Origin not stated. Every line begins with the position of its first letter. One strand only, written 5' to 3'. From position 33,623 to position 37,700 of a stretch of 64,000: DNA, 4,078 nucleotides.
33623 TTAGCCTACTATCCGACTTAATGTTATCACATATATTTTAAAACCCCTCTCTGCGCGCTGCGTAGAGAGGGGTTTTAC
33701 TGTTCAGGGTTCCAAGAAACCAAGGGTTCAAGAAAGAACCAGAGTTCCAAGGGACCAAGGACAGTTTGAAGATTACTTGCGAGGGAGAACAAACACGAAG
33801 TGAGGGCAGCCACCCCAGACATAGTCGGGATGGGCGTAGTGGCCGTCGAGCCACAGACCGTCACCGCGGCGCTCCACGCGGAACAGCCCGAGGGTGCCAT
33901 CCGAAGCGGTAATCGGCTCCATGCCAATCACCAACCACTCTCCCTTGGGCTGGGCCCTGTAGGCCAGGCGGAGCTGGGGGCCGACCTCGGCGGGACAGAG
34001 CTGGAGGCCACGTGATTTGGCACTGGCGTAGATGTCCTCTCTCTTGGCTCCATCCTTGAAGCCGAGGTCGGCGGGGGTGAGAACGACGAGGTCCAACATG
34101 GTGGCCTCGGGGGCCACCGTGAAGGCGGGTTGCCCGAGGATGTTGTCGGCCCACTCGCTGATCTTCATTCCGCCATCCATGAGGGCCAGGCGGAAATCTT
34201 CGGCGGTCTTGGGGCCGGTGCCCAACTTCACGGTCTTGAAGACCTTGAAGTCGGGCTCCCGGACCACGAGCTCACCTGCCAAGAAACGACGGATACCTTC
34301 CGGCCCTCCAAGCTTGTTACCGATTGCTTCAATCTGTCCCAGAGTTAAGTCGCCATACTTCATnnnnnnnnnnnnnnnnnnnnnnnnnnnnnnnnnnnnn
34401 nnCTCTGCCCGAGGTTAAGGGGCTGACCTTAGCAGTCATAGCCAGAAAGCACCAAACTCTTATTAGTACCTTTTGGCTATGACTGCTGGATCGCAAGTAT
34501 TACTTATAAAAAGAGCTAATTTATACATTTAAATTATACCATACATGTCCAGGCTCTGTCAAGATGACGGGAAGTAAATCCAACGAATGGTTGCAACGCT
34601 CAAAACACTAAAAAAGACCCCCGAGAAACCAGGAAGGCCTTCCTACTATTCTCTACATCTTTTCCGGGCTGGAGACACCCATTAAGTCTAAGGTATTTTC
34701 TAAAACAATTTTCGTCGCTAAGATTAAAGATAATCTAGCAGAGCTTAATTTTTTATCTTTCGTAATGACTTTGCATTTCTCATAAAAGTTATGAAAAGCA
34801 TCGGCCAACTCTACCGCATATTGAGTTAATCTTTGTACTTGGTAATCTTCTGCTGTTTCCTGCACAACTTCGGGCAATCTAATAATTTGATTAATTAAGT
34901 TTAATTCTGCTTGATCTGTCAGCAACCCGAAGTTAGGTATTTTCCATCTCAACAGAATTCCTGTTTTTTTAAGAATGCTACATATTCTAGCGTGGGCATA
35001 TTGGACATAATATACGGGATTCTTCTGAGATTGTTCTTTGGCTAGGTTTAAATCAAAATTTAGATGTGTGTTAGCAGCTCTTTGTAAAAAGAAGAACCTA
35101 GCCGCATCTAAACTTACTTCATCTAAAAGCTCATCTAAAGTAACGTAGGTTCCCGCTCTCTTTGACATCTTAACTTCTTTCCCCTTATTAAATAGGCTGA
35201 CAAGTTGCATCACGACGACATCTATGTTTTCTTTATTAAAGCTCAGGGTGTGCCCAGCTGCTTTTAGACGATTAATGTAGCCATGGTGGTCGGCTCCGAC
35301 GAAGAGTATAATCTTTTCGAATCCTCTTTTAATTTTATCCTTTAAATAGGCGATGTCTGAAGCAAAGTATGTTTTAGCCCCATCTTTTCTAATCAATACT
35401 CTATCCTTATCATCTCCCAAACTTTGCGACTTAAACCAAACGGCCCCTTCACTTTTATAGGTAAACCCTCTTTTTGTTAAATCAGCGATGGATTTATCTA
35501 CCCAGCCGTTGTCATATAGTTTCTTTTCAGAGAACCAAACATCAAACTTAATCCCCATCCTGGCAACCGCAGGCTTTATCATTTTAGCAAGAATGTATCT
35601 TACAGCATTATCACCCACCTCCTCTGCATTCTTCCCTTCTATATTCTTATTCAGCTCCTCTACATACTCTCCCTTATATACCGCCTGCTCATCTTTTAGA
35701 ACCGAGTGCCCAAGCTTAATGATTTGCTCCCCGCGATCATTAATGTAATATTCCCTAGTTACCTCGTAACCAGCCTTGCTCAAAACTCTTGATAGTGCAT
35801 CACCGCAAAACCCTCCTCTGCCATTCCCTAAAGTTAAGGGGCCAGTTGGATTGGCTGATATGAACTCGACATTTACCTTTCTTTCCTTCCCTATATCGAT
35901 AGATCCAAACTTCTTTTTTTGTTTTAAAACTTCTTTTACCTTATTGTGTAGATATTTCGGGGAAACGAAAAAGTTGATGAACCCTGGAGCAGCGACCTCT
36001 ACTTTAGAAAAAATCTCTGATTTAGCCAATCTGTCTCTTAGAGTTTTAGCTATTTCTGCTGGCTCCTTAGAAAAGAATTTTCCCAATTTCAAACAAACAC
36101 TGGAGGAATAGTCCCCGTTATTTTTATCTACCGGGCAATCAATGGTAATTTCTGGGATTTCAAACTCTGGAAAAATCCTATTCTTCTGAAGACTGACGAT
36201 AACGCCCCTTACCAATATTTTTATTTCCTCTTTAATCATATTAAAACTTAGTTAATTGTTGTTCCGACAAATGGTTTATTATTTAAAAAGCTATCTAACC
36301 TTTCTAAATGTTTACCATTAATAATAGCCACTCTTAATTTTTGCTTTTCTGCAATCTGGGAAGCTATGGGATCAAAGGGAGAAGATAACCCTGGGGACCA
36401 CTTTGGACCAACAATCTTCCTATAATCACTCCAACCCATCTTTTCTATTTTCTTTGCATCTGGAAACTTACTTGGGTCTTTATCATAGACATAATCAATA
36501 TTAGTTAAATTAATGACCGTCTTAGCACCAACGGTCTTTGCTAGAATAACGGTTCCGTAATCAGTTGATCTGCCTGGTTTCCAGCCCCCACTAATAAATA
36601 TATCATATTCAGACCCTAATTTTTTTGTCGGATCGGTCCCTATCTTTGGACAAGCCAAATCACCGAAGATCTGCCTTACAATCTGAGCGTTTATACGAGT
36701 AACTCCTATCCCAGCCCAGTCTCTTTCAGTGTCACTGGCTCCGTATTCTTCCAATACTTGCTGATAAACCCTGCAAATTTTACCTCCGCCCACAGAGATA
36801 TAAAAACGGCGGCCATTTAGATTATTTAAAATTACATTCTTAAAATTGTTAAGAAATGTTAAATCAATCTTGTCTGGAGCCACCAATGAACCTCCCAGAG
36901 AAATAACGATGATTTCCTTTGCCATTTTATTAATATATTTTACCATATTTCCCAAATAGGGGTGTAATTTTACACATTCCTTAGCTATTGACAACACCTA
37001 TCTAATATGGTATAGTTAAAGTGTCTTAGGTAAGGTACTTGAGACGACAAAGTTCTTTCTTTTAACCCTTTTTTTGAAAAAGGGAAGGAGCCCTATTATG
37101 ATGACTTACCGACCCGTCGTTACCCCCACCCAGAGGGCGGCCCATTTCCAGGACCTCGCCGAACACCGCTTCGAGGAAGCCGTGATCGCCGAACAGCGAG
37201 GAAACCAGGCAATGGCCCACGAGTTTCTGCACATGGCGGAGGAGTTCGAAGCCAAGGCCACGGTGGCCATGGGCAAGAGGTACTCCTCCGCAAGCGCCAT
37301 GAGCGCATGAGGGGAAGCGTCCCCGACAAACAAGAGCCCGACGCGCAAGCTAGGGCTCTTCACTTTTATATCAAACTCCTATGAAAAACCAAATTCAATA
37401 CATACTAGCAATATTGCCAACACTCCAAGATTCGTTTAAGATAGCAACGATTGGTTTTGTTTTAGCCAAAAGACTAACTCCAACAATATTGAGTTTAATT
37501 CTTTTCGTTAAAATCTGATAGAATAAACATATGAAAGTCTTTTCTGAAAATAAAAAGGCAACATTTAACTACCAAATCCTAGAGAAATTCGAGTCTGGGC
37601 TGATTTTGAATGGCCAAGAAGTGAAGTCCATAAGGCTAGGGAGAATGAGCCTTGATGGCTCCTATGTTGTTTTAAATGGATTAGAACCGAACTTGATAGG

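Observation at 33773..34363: The two variable proteins share a compact C-terminal scaffold, are strongly GC-rich, and show no obvious secretion signal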

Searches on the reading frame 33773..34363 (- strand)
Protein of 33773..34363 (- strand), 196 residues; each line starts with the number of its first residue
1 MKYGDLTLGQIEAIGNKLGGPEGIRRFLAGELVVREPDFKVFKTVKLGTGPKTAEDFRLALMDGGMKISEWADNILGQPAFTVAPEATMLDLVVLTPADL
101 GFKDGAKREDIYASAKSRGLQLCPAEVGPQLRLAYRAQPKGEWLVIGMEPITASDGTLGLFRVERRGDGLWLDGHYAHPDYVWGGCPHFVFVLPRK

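Call 8: search_protein_families(library=pfam, proteins=[window:33773-34363:-], max_evalue=1)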
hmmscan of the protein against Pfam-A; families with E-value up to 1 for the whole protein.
window:33773-34363:- (196 aa): 0 families

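Call 10: find_homologous_proteins(query=window:33773-34363:-)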
Query window:33773-34363:- (196 aa): 739 proteins with E <= 0.001 among 929 candidates; the best 120 are listed.
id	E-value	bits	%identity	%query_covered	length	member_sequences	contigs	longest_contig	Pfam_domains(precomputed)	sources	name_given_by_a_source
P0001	1.3e-129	448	100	100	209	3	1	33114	-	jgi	-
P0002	9.9e-76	272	65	100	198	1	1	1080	-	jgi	jgi:hypothetical protein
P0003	6.3e-74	266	64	97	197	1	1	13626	-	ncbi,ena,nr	ncbi:hypothetical protein KKC00_01805 [Patescibacteria group bacterium]|nr:hypothetical protein [Pat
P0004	8.0e-74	266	64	100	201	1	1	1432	-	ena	-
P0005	9.1e-74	266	65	100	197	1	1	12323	-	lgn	-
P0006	3.8e-73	264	64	97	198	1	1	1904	-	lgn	-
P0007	8.8e-73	263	61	100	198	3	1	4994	-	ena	-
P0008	1.5e-72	262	64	100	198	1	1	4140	-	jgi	jgi:hypothetical protein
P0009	1.8e-72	261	61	100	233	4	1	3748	-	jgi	-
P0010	8.7e-72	259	60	100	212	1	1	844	-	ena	-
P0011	1.2e-71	259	61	100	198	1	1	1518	-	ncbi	-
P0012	3.1e-71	257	65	97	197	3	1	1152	-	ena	-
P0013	4.7e-71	257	65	97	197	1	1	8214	-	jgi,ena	-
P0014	3.0e-70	254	61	100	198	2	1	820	-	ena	-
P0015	3.7e-70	254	62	100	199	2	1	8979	-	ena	-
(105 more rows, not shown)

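Call 18: search_solved_structures(query=A1, max_evalue=10, show_alignments=2)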
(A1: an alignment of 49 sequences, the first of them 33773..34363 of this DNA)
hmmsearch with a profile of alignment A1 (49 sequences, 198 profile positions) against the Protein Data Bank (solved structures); distinct sequences matched with E-value up to 10: 0.

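Call 20: find_related_loci(query=A1, collection=genome_contigs, flank=8000)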
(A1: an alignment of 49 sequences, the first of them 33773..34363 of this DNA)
Query A1 (196 aa) in genome_contigs; peptide patterns used: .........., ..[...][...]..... (x = any residue, [..] = any of these).
432 stretches matched a pattern; 360 encode a relative of the query (tblastn E <= 1e-3); the best 80 are kept; 79 distinct loci.
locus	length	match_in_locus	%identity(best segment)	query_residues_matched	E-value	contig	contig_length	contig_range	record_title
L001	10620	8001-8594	61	1-196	2e-76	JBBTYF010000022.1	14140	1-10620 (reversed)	MAG: Patescibacteria group bacterium isolate H43-bin052_1 H43_bin052_1_000000000022, whole genome shotgun sequence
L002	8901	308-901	61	1-196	2e-76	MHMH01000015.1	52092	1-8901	MAG: Candidatus Nealsonbacteria bacterium RIFCSPLOWO2_01_FULL_43_32 rifcsplowo2_01_scaffold_612, whole genome shotgun se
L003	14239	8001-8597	62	1-196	6e-74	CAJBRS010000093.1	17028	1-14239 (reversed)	uncultured bacterium isolate I-1_bin-176 genome assembly, contig: bin-176:093/133, whole genome shotgun sequence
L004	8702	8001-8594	59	1-196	5e-73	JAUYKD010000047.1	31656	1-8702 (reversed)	MAG: Candidatus Nealsonbacteria bacterium isolate C24_metabat.bin.179 C24_k141_811724, whole genome shotgun sequence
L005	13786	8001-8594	59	1-196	2e-72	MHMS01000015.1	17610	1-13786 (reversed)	MAG: Candidatus Niyogibacteria bacterium RIFCSPLOWO2_12_FULL_41_13 rifcsplowo2_12_scaffold_3760, whole genome shotgun se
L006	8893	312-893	59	1-192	5e-70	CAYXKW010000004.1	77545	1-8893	MAG TPA_asm: uncultured Candidatus Saccharibacteria bacterium isolate SRP286056_co3_512 genome assembly, contig: NODE_12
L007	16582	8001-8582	61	1-192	5e-70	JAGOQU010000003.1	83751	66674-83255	MAG: Candidatus Paceibacterota bacterium isolate Gw_Eff_bin_22 Gw_Eff_367_length_83751_cov_11.352662, whole genome shotg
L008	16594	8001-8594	58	1-196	2e-69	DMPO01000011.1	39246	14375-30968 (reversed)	MAG TPA_asm: Candidatus Azambacteria bacterium isolate UBA12106 contig_6521, whole genome shotgun sequence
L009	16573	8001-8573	60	1-192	3e-69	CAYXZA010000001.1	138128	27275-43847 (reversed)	MAG TPA_asm: uncultured Candidatus Saccharibacteria bacterium isolate SRP219642_co7_573 genome assembly, contig: NODE_10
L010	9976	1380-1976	58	1-196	7e-69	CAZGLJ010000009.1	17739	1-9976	MAG TPA_asm: uncultured Candidatus Saccharibacteria bacterium isolate SRP050083_co1_295 genome assembly, contig: NODE_12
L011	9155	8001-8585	58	1-192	5e-68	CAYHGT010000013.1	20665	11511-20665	MAG TPA_asm: uncultured Candidatus Saccharibacteria bacterium isolate ERP119705_co11_448 genome assembly, contig: NODE_2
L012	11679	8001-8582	57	1-192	1e-67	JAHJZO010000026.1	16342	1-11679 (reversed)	MAG: Patescibacteria group bacterium isolate Undefined_mixed_planktonic.mb.121 Undefined_mixed_p.mb.121_k141_883992, who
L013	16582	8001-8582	56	1-192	1e-66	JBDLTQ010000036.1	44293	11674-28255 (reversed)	MAG: Candidatus Parcubacteria bacterium isolate lewisrun_2019_sw_WHONDRS-S19S_0014_B_bin.23 scaffold_213697, whole genom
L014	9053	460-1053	58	1-196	1e-66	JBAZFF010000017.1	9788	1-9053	MAG: Candidatus Paceibacterota bacterium isolate SO_2017_LW3_143 NODE_22011_length_9788_cov_2.593313_LW162_2017, whole g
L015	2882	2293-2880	56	1-195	9e-67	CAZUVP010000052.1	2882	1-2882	MAG TPA_asm: uncultured Candidatus Saccharibacteria bacterium isolate binchicken_co100_430 genome assembly, contig: NODE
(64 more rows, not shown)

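Call 23: predict_structure(alignment_id=A1)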
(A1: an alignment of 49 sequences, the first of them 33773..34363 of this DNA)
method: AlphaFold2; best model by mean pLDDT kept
length: 196 residues; sequences in the alignment: 49
mean_pLDDT: 89.3   pTM: 0.77
mean pLDDT of the five models: 89.3, 88.9, 87.7, 81.3, 68.5
residues with pLDDT >= 90: 123; 70-90: 62; 50-70: 10; < 50: 1
segments of 3 or more residues with pLDDT < 50: none
pLDDT, mean of each block of 10 residues (from residue 1): 71 81 83 70 92 95 96 95 93 94 90 93 97 95 95 92 93 88 88 85
secondary structure, 60 per line:
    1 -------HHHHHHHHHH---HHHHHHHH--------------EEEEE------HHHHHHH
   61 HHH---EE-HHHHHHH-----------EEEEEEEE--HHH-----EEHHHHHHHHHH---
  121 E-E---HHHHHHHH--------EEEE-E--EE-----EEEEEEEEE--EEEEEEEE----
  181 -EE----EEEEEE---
elements in order: H8-17 H21-28 E43-47 H54-63 H70-76 E88-95 H108-117 H127-134 E143-146 E158-166 E169-176 E188-193

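Call 28: fold_search(model_id=the predicted structure, library=pdb)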
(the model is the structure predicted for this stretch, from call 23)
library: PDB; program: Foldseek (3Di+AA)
matches with E <= 10: 220; with E <= 0.001: 0
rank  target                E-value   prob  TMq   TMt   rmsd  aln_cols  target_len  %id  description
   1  8h4v_B                5.9e-02  0.82  0.34  0.44   5.3       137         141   11  Mincle CRD complex with PGL trisaccharide (released 2023-08-09)
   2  4zrv_A                7.2e-02  0.77  0.34  0.46   5.3       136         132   10  Structure of cow mincle CRD complexed with trehalose mono butyrate (released 2016-05-25)
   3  4kzw_A                9.2e-02  0.77  0.34  0.47   5.3       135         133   10  Structure of the carbohydrate-recognition domain of the C-type lectin mincle (released 2013-08-28)
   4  4kzw_B                1.0e-01  0.72  0.33  0.45   5.6       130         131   10  Structure of the carbohydrate-recognition domain of the C-type lectin mincle (released 2013-08-28)
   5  4kzv_A                1.2e-01  0.69  0.34  0.46   5.4       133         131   10  Structure of the carbohydrate-recognition domain of the C-type lectin mincle bound to trehalose (released 2013-08-28)
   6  4kzv_B                1.3e-01  0.66  0.33  0.46   5.8       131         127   11  Structure of the carbohydrate-recognition domain of the C-type lectin mincle bound to trehalose (released 2013-08-28)
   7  6kzr_A                2.0e-01  0.57  0.32  0.43   5.8       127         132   11  Crystal structure of mouse DCAR2 CRD domain (released 2020-03-25)
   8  5kth_A                2.1e-01  0.54  0.33  0.43   5.5       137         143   12  Structure of cow mincle complexed with brartemicin (released 2016-08-31)
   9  5kti_A                2.9e-01  0.38  0.32  0.41   6.2       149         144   11  Structure of cow mincle complexed with KMJ1 (released 2016-08-31)
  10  8oks_B                3.3e-01  0.44  0.33  0.51   8.3       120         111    9  Crystal structure of Bdellovibrio bacteriovorus Bd2740 C-terminal domain (released 2023-10-25)
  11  8h4v_A                3.5e-01  0.47  0.34  0.43   5.2       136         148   10  Mincle CRD complex with PGL trisaccharide (released 2023-08-09)
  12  4iop_B                4.2e-01  0.35  0.32  0.47   5.6       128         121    8  Crystal structure of NKp65 bound to its ligand KACL (released 2013-07-17)
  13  6lfj_A                4.7e-01  0.33  0.32  0.43   5.1       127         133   11  Crystal structure of mouse DCAR2 CRD domain complex with IPM2 (released 2020-03-25)
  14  3wbr_H                5.1e-01  0.33  0.32  0.46   6.9       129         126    5  Crystal structure of carbohydrate recognition domain of Blood Dendritic Cell Antigen-2 (BDCA2) lectin (crystal form-3) (released 2013-12-25)
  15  4zrw_A                5.4e-01  0.33  0.33  0.42   5.3       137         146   11  Structure of cow mincle complexed with trehalose (released 2016-05-25)
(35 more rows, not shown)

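Call 33: fold_search(model_id=the predicted structure, library=viral)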
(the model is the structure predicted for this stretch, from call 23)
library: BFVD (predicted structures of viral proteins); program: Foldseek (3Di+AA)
matches with E <= 10: 267; with E <= 0.001: 0
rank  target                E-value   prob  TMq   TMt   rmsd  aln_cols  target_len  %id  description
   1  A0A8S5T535            1.2e-01  0.10  0.16  0.23  12.0       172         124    9  HTH-type transcriptional regulator [Siphoviridae sp. ctMBu2]
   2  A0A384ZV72            2.1e-01  0.20  0.31  0.29  20.8       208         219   12  (no name in the UniProt tables at hand)
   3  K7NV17                3.0e-01  0.18  0.23  0.25   7.9       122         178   10  F-lec1 protein [Chelonid alphaherpesvirus 5]
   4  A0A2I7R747            4.7e-01  0.02  0.13  0.10  17.4       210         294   11  (no name in the UniProt tables at hand)
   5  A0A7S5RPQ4            5.0e-01  0.09  0.18  0.25   6.7        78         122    8  (no name in the UniProt tables at hand)
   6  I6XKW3                7.4e-01  0.07  0.15  0.08   9.9        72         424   18  Tail fiber [Burkholderia phage BcepMigl]
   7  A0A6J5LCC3            8.9e-01  0.05  0.15  0.14  12.3       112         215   10  Uncharacterized protein [uncultured Caudovirales phage]
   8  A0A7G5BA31            9.5e-01  0.05  0.13  0.07  10.0        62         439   13  Peptidase S74 domain-containing protein [Ralstonia phage Gamede]
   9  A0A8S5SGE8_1          1.0e+00  0.03  0.14  0.03  17.5       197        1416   12  Nuclease [Podoviridae sp. ctZih56]
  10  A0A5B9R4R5            1.1e+00  0.06  0.17  0.10  14.9       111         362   15  Uncharacterized protein [Cacatuid alphaherpesvirus 2]
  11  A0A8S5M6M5            1.1e+00  0.06  0.12  0.19  10.2        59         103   22  Uncharacterized protein [Siphoviridae sp. ct73V17]
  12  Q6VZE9                1.2e+00  0.10  0.25  0.30   7.9       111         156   12  CNPV198 C-type lectin-like protein [Canarypox virus]
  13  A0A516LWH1            1.2e+00  0.09  0.13  0.14   7.8        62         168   11  (no name in the UniProt tables at hand)
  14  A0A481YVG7            1.2e+00  0.01  0.11  0.10  16.9       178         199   12  Uncharacterized protein [Marseillevirus LCMAC103]
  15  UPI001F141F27         1.3e+00  0.01  0.14  0.15  19.5       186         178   13  (no name look-up for this kind of identifier)
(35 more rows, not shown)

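Call 45: search_protein_families(library=pfam, alignment_id=A1, max_evalue=10)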
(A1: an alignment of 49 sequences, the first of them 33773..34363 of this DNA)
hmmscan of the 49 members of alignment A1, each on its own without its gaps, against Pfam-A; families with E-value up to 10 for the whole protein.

A. member 1, window:33773-34363:- (196 aa): 0 families

B. families by the number of members that match (of 49 scanned): 4 families
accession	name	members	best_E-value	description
PF01003.24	Flavi_capsid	4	0.12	Flavivirus capsid protein C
PF22655.1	SpoU_sub_bind_like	2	0.041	SpoU L30e-like domain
PF20529.3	DUF6744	2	0.19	Family of unknown function (DUF6744)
PF19539.4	DUF6063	1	0.37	Family of unknown function (DUF6063)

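Call 84: search_protein_families(library=phrogs, proteins=[window:33773-34363:-], max_evalue=0.01)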
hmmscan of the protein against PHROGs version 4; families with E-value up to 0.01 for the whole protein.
window:33773-34363:- (196 aa): 0 families

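Call 85: search_protein_families(library=ncbifam, proteins=[window:33773-34363:-], max_evalue=0.01)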
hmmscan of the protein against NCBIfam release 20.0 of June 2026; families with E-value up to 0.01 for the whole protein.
window:33773-34363:- (196 aa): 0 families

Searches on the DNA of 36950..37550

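Call 61: search_rna_families(source=window, start=36950, end=37550, threshold=evalue, max_evalue=1)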
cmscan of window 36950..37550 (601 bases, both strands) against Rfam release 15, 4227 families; matches with E-value up to 1: 1.
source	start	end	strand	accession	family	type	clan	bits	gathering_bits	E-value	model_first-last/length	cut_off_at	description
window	37291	37368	+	RF02353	BjrC68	Gene; sRNA;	-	19.5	39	0.015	1-82/82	no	Bradyrhizobiaceae sRNA BjrC68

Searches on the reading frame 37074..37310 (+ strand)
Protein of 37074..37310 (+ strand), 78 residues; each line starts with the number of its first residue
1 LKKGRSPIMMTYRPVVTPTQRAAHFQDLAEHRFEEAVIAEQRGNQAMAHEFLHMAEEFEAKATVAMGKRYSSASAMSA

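Call 64: search_protein_families(library=pfam, proteins=[window:37074-37310:+], max_evalue=0.1)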
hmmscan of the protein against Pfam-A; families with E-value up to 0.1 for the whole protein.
window:37074-37310:+ (78 aa): 1 family
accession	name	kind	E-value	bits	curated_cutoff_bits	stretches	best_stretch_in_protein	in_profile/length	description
PF08590.15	DUF1771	-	0.059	14.1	28.7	1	21-63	7-49/64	Domain of unknown function (DUF1771)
